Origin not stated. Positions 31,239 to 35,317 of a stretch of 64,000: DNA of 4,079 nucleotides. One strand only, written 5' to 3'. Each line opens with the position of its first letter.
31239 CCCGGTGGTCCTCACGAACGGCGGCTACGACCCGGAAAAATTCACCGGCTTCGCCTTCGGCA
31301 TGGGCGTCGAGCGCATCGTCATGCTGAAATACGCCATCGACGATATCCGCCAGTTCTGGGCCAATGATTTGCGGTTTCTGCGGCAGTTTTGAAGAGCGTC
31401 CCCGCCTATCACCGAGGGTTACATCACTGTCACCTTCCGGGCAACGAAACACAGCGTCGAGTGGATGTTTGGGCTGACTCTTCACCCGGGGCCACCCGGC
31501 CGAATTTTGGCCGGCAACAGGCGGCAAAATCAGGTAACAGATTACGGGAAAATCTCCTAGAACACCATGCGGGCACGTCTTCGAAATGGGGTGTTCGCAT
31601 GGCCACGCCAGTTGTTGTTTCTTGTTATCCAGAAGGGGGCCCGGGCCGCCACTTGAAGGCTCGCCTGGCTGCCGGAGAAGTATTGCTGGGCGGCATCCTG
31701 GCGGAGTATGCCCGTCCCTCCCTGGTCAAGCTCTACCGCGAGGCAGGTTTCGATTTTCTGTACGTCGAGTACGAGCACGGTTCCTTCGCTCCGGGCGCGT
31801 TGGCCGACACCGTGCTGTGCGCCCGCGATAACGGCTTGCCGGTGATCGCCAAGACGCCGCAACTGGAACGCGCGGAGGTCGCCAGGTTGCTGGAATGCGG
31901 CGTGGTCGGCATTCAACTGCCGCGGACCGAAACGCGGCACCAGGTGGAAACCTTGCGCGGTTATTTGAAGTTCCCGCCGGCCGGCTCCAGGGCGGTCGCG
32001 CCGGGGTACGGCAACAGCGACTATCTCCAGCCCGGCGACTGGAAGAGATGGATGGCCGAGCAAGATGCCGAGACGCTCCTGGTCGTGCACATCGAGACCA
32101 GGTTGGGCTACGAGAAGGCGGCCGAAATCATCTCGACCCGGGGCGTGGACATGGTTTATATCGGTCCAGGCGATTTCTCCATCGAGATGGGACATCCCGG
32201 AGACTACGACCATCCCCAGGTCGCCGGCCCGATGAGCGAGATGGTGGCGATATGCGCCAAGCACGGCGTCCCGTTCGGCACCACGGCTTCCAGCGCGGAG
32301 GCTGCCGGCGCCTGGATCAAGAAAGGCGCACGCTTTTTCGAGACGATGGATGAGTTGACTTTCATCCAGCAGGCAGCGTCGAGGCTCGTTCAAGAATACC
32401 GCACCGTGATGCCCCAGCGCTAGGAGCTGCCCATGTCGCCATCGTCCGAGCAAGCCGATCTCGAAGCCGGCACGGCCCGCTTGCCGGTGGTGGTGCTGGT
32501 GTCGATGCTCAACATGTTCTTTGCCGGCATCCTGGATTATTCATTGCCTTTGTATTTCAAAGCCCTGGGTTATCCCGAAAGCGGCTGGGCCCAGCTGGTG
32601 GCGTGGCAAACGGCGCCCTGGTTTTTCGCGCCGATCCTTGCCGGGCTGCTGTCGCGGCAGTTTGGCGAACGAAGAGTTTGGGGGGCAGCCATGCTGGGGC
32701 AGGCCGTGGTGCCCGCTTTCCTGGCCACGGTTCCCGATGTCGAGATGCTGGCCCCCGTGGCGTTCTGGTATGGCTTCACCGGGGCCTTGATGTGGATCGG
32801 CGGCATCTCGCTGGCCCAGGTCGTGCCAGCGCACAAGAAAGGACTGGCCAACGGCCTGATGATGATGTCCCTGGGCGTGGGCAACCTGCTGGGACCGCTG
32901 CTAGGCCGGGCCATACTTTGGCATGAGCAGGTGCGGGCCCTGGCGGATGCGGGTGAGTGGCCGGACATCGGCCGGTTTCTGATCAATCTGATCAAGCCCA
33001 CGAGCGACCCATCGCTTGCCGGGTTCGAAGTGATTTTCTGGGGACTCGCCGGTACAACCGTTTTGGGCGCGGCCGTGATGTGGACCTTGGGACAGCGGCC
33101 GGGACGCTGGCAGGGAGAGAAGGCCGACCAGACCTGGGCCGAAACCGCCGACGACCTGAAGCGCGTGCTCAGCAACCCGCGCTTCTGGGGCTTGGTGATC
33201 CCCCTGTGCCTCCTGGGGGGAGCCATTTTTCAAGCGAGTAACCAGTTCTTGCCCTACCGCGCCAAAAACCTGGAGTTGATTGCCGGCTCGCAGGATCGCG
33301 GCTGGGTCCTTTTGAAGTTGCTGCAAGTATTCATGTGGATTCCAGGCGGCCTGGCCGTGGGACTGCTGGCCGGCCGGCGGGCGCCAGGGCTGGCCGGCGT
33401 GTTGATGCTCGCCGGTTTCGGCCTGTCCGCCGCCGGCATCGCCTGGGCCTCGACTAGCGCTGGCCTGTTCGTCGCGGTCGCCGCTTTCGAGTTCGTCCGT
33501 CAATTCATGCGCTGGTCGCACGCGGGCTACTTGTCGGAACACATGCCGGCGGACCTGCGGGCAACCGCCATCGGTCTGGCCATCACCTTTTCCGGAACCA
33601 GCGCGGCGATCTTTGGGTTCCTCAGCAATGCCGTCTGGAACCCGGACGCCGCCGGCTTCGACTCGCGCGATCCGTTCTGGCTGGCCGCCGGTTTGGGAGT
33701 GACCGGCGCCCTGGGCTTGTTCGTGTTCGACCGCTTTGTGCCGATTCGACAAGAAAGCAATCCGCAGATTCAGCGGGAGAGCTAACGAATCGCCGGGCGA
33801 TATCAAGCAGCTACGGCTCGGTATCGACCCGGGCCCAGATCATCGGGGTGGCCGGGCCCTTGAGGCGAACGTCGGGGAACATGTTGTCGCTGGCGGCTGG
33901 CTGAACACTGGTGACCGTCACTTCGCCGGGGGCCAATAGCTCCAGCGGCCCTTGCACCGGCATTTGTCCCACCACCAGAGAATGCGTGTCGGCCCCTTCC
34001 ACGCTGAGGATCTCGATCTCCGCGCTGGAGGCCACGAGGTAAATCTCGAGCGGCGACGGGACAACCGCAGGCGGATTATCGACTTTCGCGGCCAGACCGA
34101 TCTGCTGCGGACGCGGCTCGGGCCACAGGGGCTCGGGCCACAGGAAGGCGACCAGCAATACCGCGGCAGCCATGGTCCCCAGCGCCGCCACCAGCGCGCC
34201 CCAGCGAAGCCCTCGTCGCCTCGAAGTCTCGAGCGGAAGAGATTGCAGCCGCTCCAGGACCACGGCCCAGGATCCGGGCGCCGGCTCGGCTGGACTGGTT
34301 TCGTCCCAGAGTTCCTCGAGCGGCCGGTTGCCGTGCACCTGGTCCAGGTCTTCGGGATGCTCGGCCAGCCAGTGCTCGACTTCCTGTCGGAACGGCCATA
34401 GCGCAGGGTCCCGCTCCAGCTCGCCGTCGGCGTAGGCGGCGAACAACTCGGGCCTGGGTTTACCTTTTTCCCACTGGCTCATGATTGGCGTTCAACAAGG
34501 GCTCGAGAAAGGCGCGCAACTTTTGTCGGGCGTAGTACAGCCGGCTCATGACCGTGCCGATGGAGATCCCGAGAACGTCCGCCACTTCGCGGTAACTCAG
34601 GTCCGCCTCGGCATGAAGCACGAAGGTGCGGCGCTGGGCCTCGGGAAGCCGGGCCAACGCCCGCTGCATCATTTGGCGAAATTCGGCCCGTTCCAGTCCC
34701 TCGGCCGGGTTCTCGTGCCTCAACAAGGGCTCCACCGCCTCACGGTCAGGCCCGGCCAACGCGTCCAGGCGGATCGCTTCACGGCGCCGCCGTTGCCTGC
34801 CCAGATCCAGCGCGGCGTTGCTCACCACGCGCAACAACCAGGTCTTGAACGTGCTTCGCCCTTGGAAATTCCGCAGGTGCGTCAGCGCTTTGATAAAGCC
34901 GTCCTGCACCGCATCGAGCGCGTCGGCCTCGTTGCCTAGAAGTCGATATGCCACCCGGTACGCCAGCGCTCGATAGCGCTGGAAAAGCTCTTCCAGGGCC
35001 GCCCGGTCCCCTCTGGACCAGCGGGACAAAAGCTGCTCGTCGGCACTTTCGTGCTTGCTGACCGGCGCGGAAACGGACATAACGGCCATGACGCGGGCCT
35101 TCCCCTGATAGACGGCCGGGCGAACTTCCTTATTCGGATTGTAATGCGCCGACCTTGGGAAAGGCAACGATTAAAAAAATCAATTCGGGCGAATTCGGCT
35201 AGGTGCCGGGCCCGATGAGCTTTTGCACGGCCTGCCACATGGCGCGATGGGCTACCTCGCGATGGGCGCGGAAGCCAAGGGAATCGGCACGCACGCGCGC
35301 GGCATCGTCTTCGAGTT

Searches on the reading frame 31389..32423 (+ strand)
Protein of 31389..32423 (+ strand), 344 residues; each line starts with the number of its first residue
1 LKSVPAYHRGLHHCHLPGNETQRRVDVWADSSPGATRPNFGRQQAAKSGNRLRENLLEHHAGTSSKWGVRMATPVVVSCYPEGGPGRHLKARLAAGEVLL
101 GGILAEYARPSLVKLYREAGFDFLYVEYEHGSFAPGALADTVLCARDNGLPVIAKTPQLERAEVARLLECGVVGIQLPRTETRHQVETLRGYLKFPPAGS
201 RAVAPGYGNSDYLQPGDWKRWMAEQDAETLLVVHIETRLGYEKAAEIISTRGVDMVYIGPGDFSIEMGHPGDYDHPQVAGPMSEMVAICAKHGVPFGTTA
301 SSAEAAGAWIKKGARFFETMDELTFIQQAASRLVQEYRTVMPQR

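Call 11: search_protein_families(library=ncbifam, proteins=[window:31389-32423:+], max_evalue=0.00001)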
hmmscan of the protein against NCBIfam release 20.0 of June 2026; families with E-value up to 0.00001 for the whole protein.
window:31389-32423:+ (344 aa): 4 families
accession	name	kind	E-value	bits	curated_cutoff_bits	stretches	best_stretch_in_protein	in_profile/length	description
TIGR03239.1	GarL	equivalog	2.1e-27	96.3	406.75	1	89-338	3-248/249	2-dehydro-3-deoxyglucarate aldolase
NF007849.0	PRK10558.1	equivalog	3.2e-27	95.5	393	1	88-338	9-255/256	2-dehydro-3-deoxyglucarate aldolase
TIGR02311.1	HpaI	equivalog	3.3e-27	95.5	368.8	1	88-337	2-248/249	4-hydroxy-2-oxoheptanedioate aldolase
NF007521.0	PRK10128.1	equivalog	2.6e-17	63.2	441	1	89-328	9-246/267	2-keto-3-deoxy-L-rhamnonate aldolase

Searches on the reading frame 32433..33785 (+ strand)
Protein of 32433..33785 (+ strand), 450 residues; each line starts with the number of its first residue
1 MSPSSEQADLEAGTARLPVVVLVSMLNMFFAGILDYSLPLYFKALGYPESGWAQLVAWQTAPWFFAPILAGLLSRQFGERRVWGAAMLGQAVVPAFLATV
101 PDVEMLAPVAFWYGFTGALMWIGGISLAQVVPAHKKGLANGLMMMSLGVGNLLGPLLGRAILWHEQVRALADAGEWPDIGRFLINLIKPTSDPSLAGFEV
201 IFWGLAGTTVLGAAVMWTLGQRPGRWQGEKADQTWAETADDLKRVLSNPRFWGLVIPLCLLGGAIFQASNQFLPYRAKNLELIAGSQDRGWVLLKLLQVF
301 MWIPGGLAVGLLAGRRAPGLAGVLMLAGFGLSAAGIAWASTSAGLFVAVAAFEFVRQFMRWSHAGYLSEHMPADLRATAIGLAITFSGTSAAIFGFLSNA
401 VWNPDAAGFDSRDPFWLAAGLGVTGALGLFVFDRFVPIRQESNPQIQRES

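Call 11: search_protein_families(library=ncbifam, proteins=[window:32433-33785:+], max_evalue=0.00001)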
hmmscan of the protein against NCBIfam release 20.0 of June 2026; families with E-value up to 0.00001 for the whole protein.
window:32433-33785:+ (450 aa): 3 families
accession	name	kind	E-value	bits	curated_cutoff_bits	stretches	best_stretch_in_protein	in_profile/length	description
TIGR00880.1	2_A_01_02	superfamily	2.3e-09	37.5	131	1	64-162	12-111/141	multidrug resistance protein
NF012174.0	tet_MFS_A_B_C_D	equivalog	2.4e-07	29.9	475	1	63-159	54-149/382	Tet(A)/Tet(B)/Tet(C) family tetracycline efflux MFS transporter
NF012191.0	tet_MFS_C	exception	4.3e-07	29.2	850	1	63-159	57-152/396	tetracycline efflux MFS transporter Tet(C)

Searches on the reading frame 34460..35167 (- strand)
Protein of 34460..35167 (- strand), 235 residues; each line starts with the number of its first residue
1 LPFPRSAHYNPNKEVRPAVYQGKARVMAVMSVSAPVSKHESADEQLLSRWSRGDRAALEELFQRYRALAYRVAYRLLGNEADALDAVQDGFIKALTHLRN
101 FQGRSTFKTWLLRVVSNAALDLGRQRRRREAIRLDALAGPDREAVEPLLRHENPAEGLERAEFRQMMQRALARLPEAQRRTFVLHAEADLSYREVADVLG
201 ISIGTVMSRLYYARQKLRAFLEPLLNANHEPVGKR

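Call 33: search_protein_families(library=pfam, proteins=[window:34460-35167:-], max_evalue=0.0001)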
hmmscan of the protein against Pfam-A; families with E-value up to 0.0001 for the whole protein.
window:34460-35167:- (235 aa): 4 families
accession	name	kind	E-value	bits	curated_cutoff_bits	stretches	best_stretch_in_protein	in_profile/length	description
PF04542.20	Sigma70_r2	-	1e-19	70.5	24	1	61-129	1-71/71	Sigma-70 region 2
PF08281.18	Sigma70_r4_2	-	1.3e-15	57.2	25.7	1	165-217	2-54/54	Sigma-70, region 4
PF04545.22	Sigma70_r4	-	1.9e-11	43.7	24.1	1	170-219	1-50/50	Sigma-70, region 4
PF07638.17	Sigma70_ECF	-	4.9e-06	27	21.1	1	45-219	6-181/185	ECF sigma factor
